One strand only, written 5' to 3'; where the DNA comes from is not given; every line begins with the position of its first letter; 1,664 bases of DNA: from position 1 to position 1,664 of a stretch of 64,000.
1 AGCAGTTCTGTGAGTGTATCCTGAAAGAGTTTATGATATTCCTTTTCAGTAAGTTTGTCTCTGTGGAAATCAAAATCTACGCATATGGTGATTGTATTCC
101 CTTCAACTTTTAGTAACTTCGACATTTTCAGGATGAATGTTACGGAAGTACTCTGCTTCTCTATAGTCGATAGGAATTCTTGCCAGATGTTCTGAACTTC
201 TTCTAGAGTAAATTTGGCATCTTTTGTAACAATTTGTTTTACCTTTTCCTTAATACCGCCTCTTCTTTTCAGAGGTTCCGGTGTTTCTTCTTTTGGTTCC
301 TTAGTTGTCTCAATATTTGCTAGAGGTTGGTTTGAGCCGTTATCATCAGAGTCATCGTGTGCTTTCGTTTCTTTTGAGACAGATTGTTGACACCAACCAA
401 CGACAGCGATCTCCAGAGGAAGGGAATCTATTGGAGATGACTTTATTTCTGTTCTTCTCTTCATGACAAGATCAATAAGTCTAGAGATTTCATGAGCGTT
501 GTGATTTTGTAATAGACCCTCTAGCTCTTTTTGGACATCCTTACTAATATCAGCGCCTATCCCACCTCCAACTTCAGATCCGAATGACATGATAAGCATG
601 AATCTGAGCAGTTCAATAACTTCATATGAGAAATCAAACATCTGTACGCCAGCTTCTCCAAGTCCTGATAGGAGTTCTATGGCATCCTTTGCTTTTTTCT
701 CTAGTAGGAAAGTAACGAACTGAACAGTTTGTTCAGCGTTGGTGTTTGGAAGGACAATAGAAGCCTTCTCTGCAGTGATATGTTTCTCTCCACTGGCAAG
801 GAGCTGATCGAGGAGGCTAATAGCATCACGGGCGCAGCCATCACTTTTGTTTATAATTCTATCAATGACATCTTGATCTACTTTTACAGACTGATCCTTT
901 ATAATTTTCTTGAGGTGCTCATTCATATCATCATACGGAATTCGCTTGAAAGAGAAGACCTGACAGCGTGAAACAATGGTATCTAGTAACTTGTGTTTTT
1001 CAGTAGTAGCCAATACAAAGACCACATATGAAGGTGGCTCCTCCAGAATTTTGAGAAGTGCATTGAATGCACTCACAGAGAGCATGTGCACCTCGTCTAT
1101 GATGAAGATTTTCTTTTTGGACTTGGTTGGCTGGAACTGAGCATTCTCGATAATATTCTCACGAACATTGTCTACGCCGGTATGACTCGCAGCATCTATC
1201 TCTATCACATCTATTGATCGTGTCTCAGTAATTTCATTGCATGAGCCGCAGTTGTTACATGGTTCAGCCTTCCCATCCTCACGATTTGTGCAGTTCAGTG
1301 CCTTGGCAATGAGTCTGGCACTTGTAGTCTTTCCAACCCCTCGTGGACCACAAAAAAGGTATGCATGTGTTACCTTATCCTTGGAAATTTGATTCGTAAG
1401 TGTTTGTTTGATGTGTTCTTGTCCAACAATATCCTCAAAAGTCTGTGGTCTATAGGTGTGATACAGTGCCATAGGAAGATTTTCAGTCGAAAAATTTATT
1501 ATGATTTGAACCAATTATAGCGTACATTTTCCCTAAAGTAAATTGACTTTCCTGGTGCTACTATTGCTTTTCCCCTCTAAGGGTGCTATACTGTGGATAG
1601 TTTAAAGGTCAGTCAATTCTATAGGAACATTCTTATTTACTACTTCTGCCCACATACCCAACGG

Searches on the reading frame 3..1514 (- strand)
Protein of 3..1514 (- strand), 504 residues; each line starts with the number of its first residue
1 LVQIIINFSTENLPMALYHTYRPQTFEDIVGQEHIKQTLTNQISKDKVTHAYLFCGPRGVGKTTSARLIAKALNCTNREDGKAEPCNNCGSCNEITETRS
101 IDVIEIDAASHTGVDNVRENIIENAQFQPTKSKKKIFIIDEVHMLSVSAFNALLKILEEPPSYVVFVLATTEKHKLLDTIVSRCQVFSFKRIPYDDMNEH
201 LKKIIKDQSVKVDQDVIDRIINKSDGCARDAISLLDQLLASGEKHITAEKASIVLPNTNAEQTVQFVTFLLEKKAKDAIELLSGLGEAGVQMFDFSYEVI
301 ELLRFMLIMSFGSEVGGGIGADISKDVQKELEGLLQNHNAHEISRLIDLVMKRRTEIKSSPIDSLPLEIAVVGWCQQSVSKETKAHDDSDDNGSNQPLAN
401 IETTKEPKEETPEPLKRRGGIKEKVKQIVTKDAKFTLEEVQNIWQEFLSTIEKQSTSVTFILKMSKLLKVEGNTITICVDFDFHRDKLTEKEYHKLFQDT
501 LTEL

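Call 51: search_protein_families(library=pfam, proteins=[window:3-1514:-], max_evalue=0.00001)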
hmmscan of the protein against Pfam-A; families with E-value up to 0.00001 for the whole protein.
window:3-1514:- (504 aa): 7 families
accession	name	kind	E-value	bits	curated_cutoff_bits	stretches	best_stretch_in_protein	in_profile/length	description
PF13177.12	DNA_pol3_delta2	-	5.8e-47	160.1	27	1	31-192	1-160/161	DNA polymerase III, delta subunit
PF00004.35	AAA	-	1.4e-12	48.6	21.2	1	53-187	2-126/131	ATPase family associated with various cellular activities (AAA)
PF05496.18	RuvB_N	-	2e-08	34.6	27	1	22-79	2-63/159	Holliday junction DNA helicase RuvB P-loop domain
PF22608.2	DNAX_ATPase_lid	-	6.2e-08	32.7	27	1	198-243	3-48/49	DNA polymerase III clamp loader subunit, ATPase lid domain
PF13401.12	AAA_22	-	8.9e-08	33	27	1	53-171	9-123/130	AAA domain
PF07728.20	AAA_5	-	2.4e-07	31.3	22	1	53-159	3-92/139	AAA domain (dynein-related subfamily)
PF13173.12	AAA_14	-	2.6e-07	31.1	27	1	51-171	4-99/129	AAA domain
